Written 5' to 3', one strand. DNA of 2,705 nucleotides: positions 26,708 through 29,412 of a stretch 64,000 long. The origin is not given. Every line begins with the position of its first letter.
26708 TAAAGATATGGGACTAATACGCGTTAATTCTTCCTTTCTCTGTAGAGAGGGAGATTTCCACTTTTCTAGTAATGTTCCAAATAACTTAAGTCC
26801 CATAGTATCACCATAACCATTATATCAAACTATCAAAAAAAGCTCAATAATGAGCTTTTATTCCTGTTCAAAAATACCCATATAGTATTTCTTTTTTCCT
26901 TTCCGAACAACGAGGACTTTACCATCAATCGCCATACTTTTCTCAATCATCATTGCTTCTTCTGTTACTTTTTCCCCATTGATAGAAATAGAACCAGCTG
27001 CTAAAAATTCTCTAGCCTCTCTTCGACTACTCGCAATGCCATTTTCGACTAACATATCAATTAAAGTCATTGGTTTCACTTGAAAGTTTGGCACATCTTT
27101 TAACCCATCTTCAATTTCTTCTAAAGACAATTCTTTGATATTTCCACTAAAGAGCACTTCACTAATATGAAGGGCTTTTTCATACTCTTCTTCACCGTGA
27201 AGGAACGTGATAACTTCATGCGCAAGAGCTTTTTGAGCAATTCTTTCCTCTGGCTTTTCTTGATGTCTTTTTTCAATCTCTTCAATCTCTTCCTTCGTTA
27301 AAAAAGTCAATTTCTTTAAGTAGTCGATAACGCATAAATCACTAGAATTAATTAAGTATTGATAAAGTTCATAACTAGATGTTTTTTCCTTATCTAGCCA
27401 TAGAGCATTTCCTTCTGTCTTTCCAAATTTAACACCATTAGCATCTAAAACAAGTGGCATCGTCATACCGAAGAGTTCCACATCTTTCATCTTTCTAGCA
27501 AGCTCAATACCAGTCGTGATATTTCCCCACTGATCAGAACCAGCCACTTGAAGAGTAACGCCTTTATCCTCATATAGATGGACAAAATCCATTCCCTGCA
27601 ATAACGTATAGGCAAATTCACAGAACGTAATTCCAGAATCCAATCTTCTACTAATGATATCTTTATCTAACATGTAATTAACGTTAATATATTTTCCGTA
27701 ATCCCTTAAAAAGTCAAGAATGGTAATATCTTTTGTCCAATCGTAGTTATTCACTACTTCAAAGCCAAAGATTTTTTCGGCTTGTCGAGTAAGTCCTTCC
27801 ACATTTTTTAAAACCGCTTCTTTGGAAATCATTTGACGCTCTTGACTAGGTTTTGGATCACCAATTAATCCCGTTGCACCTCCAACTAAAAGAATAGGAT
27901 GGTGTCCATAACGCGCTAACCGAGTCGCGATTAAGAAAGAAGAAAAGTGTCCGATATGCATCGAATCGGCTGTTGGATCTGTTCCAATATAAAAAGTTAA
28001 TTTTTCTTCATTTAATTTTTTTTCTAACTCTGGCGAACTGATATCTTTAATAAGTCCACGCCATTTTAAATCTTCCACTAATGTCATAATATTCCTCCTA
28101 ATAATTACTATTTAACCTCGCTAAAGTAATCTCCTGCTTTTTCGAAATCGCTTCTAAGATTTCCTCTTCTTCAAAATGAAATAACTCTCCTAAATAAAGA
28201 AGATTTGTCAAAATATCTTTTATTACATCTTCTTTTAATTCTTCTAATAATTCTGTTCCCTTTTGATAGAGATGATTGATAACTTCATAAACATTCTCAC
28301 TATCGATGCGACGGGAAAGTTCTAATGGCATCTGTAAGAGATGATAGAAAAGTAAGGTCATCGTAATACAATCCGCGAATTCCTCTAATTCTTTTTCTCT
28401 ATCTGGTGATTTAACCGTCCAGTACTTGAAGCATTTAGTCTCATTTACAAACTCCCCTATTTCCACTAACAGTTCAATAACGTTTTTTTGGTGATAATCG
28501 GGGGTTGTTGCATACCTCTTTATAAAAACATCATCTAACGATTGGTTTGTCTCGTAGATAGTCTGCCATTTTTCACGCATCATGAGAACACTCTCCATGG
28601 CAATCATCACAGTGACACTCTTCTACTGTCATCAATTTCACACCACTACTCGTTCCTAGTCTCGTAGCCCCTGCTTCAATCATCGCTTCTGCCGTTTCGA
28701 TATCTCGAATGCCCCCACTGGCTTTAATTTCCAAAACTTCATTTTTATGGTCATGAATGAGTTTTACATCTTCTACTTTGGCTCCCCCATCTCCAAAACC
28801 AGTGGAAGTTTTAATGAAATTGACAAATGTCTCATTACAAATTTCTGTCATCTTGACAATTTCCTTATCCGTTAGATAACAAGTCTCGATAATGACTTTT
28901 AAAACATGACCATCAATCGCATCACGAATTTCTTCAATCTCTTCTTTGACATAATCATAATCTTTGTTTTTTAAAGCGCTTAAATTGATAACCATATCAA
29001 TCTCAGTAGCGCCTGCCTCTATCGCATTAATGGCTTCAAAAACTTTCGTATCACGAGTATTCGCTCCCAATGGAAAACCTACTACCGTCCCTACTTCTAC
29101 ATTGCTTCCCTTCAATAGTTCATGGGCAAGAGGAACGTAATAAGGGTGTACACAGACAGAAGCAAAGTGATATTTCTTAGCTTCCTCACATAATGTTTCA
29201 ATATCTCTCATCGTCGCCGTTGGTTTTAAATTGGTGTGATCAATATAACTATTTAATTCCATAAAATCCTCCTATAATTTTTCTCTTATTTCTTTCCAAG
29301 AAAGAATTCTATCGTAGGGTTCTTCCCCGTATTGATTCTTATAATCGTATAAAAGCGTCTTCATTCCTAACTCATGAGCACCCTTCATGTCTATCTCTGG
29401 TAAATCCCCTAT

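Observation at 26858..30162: T-box leader controlling a HAD phosphatase-deoC-NTPase-tyrS operon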

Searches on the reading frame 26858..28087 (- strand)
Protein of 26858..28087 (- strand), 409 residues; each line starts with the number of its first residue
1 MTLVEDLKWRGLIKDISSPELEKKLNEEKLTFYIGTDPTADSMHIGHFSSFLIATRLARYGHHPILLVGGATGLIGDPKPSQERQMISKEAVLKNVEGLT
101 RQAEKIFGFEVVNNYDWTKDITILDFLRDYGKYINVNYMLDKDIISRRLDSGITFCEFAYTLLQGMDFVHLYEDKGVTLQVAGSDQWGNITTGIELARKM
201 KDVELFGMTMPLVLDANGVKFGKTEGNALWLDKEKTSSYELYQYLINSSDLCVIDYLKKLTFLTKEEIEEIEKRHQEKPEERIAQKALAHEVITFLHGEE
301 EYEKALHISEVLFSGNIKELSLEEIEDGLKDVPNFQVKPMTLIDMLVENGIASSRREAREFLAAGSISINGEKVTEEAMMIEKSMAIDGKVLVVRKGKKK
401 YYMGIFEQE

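Call 7: search_protein_families(library=pfam, proteins=[window:26858-28087:-])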
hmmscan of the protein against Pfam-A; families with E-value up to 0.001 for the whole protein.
window:26858-28087:- (409 aa): 3 families
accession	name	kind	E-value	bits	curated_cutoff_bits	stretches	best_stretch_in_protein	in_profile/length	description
PF00579.31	tRNA-synt_1b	-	1.9e-68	231.4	21.1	1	26-313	2-291/292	tRNA synthetases class I (W and Y)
PF22421.1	SYY_C-terminal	-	1e-25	89.8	27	1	324-403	1-82/83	Tyrosine--tRNA ligase SYY-like C-terminal domain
PF01479.30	S4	-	2.3e-07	30.9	22.8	1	344-385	5-46/48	S4 domain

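Call 8: search_protein_families(library=ncbifam, proteins=[window:26858-28087:-])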
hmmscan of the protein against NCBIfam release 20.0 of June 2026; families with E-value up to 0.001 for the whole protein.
window:26858-28087:- (409 aa): 3 families
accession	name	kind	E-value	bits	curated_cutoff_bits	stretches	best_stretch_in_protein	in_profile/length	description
TIGR00234.1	tyrS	equivalog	8.4e-108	361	113.8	1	3-402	6-401/406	tyrosine--tRNA ligase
NF006330.0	PRK08560.1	equivalog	1.8e-05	24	220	1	17-218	19-213/342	tyrosine--tRNA ligase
NF003139.0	PRK04051.1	equivalog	0.0003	20.7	138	1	326-384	86-147/179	30S ribosomal protein S4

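Call 9: find_related_loci(query=window:26858-28087:-, collection=genome_contigs, flank=6000)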
Query window:26858-28087:- (409 aa) in genome_contigs; peptide patterns used: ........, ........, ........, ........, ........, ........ (x = any residue, [..] = any of these).
600 stretches matched a pattern (row limit reached: there are more); 446 encode a relative of the query (tblastn E <= 1e-3); the best 80 are kept; 80 distinct loci.
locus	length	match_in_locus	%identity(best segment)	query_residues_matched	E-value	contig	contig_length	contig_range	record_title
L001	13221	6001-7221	96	1-407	0e+0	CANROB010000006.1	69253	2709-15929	MAG: uncultured Bacilli bacterium isolate Lapin-020__bin65 genome assembly, contig: Lapin-020__NODE_346_length_69253_cov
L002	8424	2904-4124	90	1-407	0e+0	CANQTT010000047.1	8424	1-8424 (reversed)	MAG: uncultured Bacilli bacterium isolate Lapin-008__bin40 genome assembly, contig: Lapin-008__NODE_8244_length_8424_cov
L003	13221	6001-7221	89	1-407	0e+0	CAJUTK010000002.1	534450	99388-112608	MAG TPA_asm: uncultured Bacilli bacterium isolate MGBC165900 genome assembly, contig: MGBC165900.2, whole genome shotgun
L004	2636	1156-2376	89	1-407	0e+0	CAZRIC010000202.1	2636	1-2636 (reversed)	MAG TPA_asm: uncultured Muribaculaceae bacterium isolate SRP287540_co1_70 genome assembly, contig: NODE_42674_length_263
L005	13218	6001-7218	86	1-406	0e+0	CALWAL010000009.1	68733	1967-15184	MAG: uncultured Bacilli bacterium isolate BRZ_FM__bin62 genome assembly, contig: BRZ_FM__NODE_554_length_68733_cov_42.20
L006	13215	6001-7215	82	1-404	0e+0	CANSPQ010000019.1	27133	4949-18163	MAG TPA_asm: uncultured Bacillales bacterium isolate SRR15730548_bin.42_metawrap_v1.3_MAG genome assembly, contig: NODE.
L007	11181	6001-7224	80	1-407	0e+0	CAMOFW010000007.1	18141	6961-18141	MAG: uncultured Tenericutes bacterium isolate SRR873603_bin.70_metaWRAP_v1.3_MAG genome assembly, contig: NODE_7762_leng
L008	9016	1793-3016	81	1-407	0e+0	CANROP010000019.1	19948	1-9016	MAG: uncultured Bacilli bacterium isolate Lapin-020__bin127 genome assembly, contig: Lapin-020__NODE_3552_length_19948_c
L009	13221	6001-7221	80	1-406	0e+0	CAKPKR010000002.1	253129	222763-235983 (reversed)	MAG: uncultured Bacilli bacterium isolate REFINED_METABAT215_TOP10_CONTIGS_1500_ASSEMBLY_K77_MERGED__Hadza_MoBio_hadza-E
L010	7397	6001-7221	81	1-407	0e+0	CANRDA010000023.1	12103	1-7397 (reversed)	MAG: uncultured Bacilli bacterium isolate Lapin-027__bin13 genome assembly, contig: Lapin-027__NODE_5220_length_12103_co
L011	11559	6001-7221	80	1-407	0e+0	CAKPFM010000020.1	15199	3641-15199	MAG: uncultured Bacilli bacterium isolate REFINED_METABAT215_TOP10_CONTIGS_1500_ASSEMBLY_K77_MERGED__Hadza_MoBio_hadza-A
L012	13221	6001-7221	88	1-407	0e+0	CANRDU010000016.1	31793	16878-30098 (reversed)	MAG: uncultured Bacilli bacterium isolate Lapin-026__bin120 genome assembly, contig: Lapin-026__NODE_1517_length_31793_c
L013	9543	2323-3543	80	1-406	0e+0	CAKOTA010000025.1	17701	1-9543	MAG: uncultured Bacilli bacterium isolate REFINED_METABAT215_TOP10_CONTIGS_1500_ASSEMBLY_K77_MERGED__Hadza_MoBio_hadza-E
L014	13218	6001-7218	78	1-405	0e+0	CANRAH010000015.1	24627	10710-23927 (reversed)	MAG: uncultured Bacilli bacterium isolate Lapin-016__bin50 genome assembly, contig: Lapin-016__NODE_1722_length_24627_co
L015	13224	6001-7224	80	1-407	0e+0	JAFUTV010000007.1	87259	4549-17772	MAG: Bacilli bacterium isolate RGIG4820 Roe_deer_Reticulum.Co__c186425, whole genome shotgun sequence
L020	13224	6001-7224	78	1-407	0e+0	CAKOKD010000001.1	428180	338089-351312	MAG: uncultured Bacilli bacterium isolate REFINED_METABAT215_TOP10_CONTIGS_1500_ASSEMBLY_K77_MERGED__Hadza_MoBio_hadza-I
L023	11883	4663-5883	78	1-406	0e+0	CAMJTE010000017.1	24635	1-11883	MAG: uncultured Bacillales bacterium isolate SRR12081298_bin.74_metaWRAP_v1.3_MAG genome assembly, contig: ERZ12289774.2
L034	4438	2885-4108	71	1-407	0e+0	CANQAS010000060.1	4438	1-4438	MAG: uncultured Bacilli bacterium isolate Lapin-001__bin73 genome assembly, contig: Lapin-001__NODE_14482_length_4438_co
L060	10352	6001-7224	67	1-407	2e-178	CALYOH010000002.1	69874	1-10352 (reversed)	MAG: uncultured Bacillales bacterium isolate SRR13040389_bin.19_metaWRAP_v1.3_MAG genome assembly, contig: ERZ8969618.14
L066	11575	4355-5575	66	1-406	5e-177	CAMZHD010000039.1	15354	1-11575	MAG TPA_asm: uncultured Bacillales bacterium isolate SRR10912542_bin.29_metaWRAP_v1.3_MAG genome assembly, contig: ERZ14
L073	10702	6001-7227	65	1-406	2e-176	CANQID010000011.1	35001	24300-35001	MAG: uncultured Bacilli bacterium isolate Lapin-030__bin39 genome assembly, contig: Lapin-030__NODE_1741_length_35001_co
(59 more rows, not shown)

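Call 44: search_protein_families(library=pfam, proteins=[L060:5459-6004:+, L066:3813-4358:+, L034:2407-2871:+, L073:4800-5822:+, L007:4809-5999:+, L020:5332-5988:+, L001:5289-5999:+], max_evalue=0.0001)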
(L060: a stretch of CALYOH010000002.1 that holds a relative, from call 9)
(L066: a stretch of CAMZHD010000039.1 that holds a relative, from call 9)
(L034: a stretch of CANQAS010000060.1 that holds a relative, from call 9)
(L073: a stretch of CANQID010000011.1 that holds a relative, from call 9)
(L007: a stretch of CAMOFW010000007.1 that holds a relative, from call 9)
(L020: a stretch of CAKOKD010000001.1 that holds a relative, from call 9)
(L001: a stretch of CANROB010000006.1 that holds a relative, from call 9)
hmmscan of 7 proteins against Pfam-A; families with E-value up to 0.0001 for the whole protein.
L060:5459-6004:+ (181 aa): 1 family
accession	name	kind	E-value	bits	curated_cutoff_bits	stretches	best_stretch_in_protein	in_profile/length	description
PF01928.26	CYTH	-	7.5e-09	36.1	23.2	1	3-144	2-159/179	CYTH domain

L066:3813-4358:+ (181 aa): 1 family
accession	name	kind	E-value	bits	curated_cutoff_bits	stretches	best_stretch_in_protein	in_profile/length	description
PF01928.26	CYTH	-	1.7e-10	41.5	23.2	1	3-145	2-160/179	CYTH domain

L034:2407-2871:+ (154 aa): 0 families

L073:4800-5822:+ (340 aa): 2 families
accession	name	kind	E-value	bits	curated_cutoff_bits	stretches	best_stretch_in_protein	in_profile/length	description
PF06250.17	YhcG_C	-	6.4e-58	195.5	32.5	1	170-322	3-157/157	YhcG PDDEXK nuclease domain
PF17761.7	DUF1016_N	-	8e-39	133.3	32.8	1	12-145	1-137/137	DUF1016 N-terminal domain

L007:4809-5999:+ (396 aa): 2 families
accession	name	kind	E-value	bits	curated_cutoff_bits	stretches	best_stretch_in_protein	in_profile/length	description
PF13419.12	HAD_2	-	1.2e-15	58.5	23.8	1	5-177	1-173/178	Haloacid dehalogenase-like hydrolase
PF00702.32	Hydrolase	-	2.7e-10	41.4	26.4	1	2-170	1-185/191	haloacid dehalogenase-like hydrolase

L020:5332-5988:+ (218 aa): 3 families
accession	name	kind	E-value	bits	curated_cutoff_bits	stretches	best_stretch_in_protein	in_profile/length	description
PF00702.32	Hydrolase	-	5.3e-17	63.3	26.4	1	12-187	2-188/191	haloacid dehalogenase-like hydrolase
PF13419.12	HAD_2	-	4.3e-16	60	23.8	1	14-194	1-176/178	Haloacid dehalogenase-like hydrolase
PF12710.13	HAD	-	5.5e-05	24.1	27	1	14-176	1-152/189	haloacid dehalogenase-like hydrolase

L001:5289-5999:+ (236 aa): 2 families
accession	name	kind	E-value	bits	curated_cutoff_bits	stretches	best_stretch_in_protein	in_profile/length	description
PF01791.15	DeoC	-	1.1e-17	64.9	23.8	1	16-214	5-220/229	DeoC/LacD family aldolase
PF01180.27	DHO_dh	-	1.4e-05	24.9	27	1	143-224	193-278/291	Dihydroorotate dehydrogenase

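Call 55: search_protein_families(library=pfam, proteins=[L023:2180-2644:+, L023:3262-4419:+, L023:5852-7477:+, L023:47-1243:-], max_evalue=0.0001)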
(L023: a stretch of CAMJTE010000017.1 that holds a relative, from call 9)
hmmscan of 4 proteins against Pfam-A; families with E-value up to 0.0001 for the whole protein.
L023:2180-2644:+ (154 aa): 1 family
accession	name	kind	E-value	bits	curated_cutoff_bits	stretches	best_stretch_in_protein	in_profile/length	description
PF01725.21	Ham1p_like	-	3.5e-40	138.3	22.5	1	2-140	46-185/186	Ham1 family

L023:3262-4419:+ (385 aa): 1 family
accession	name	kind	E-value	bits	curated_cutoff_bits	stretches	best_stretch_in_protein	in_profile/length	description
PF07690.21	MFS_1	-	4.3e-14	52.6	33.4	1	16-313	5-317/347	Major Facilitator Superfamily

L023:5852-7477:+ (541 aa): 3 families
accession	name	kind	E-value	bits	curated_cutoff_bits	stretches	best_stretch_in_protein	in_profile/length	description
PF00005.33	ABC_tran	-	6.8e-22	79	25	1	353-490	6-137/137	ABC transporter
PF00664.28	ABC_membrane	-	2.6e-14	54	28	1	27-271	4-253/274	ABC transporter transmembrane region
PF13304.12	AAA_21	-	7.1e-05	23.5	27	0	471-518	247-298/304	AAA domain, putative AbiEii toxin, Type IV TA system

L023:47-1243:- (398 aa): 2 families
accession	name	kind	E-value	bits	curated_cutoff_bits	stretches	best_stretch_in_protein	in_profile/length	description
PF13808.11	DDE_Tnp_1_assoc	-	5.1e-17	62.2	32.3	1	42-126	3-87/88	DDE_Tnp_1-associated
PF01609.27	DDE_Tnp_1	-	2.8e-06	27.7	23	1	166-386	37-187/200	Transposase DDE domain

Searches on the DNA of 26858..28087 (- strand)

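Call 50: search_rna_families(source=L033, start=5780, end=6010, threshold=evalue, max_evalue=0.01, show_alignments=1)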
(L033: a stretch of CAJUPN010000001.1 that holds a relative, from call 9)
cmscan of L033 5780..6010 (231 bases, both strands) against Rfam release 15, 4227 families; matches with E-value up to 0.01: 1.
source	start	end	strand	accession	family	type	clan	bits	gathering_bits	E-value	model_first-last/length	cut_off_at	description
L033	5840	5958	+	RF00230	T-box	Cis-reg; leader;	-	50.4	93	1.7e-10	1-219/219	no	T-box leader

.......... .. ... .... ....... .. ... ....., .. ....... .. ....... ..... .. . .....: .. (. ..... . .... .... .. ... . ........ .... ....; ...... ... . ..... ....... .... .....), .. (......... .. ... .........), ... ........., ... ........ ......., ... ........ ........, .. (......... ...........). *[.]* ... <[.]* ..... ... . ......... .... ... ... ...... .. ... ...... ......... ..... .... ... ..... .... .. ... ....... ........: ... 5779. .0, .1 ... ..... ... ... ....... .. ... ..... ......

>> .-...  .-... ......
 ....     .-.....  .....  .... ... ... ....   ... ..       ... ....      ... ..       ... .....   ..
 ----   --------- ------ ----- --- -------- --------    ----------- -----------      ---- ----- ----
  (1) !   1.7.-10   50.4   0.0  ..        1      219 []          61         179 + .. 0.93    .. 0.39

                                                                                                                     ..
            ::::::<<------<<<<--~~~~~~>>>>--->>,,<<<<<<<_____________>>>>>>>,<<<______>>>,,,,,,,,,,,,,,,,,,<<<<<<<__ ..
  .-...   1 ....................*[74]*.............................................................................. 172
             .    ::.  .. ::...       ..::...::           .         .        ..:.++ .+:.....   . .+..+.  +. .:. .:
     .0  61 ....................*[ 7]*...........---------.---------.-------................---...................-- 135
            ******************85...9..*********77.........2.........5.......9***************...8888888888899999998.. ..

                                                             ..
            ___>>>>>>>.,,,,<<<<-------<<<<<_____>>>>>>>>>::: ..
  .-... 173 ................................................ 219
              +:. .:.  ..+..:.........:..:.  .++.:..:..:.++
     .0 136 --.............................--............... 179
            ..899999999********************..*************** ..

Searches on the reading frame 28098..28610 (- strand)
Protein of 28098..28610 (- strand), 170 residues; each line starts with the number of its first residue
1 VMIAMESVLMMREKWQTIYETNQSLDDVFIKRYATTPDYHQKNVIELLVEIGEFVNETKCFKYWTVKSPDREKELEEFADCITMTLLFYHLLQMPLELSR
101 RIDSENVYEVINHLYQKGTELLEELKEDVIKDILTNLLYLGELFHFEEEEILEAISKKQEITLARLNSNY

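Call 7: search_protein_families(library=pfam, proteins=[window:28098-28610:-])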
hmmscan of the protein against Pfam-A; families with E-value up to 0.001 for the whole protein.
window:28098-28610:- (170 aa): 1 family
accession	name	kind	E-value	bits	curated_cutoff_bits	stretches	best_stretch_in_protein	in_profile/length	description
PF08761.16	dUTPase_2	-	5e-20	72.9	22.9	1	14-170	1-162/162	dUTPase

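Call 8: search_protein_families(library=ncbifam, proteins=[window:28098-28610:-])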
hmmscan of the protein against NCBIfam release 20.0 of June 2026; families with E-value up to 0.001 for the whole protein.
window:28098-28610:- (170 aa): 0 families

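Call 36: search_solved_structures(query=window:28098-28610:-, max_evalue=0.01)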
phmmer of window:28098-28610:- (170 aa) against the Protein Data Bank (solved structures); distinct sequences matched with E-value up to 0.01: 0.

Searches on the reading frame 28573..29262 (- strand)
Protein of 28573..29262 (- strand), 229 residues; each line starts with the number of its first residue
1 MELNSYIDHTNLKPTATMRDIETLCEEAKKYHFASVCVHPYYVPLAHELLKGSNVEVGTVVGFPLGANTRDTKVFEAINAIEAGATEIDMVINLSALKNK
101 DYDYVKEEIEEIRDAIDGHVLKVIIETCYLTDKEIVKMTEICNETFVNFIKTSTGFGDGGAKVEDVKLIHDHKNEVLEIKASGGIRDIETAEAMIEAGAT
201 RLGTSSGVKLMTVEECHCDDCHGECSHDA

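Call 7: search_protein_families(library=pfam, proteins=[window:28573-29262:-])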
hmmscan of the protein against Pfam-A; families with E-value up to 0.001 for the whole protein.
window:28573-29262:- (229 aa): 2 families
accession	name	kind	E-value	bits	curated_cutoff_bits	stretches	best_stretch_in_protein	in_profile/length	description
PF01791.15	DeoC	-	5.5e-19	69.1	23.8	1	6-207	5-223/229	DeoC/LacD family aldolase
PF00977.27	His_biosynth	-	0.00038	20.4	23.6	0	167-205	63-102/228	Histidine biosynthesis protein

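Call 8: search_protein_families(library=ncbifam, proteins=[window:28573-29262:-])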
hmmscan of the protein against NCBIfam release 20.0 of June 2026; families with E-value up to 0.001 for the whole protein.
window:28573-29262:- (229 aa): 1 family
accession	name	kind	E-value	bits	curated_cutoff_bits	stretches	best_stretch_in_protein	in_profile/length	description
TIGR00126.1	deoC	equivalog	3.4e-83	278.2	117.3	1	2-211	1-210/211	deoxyribose-phosphate aldolase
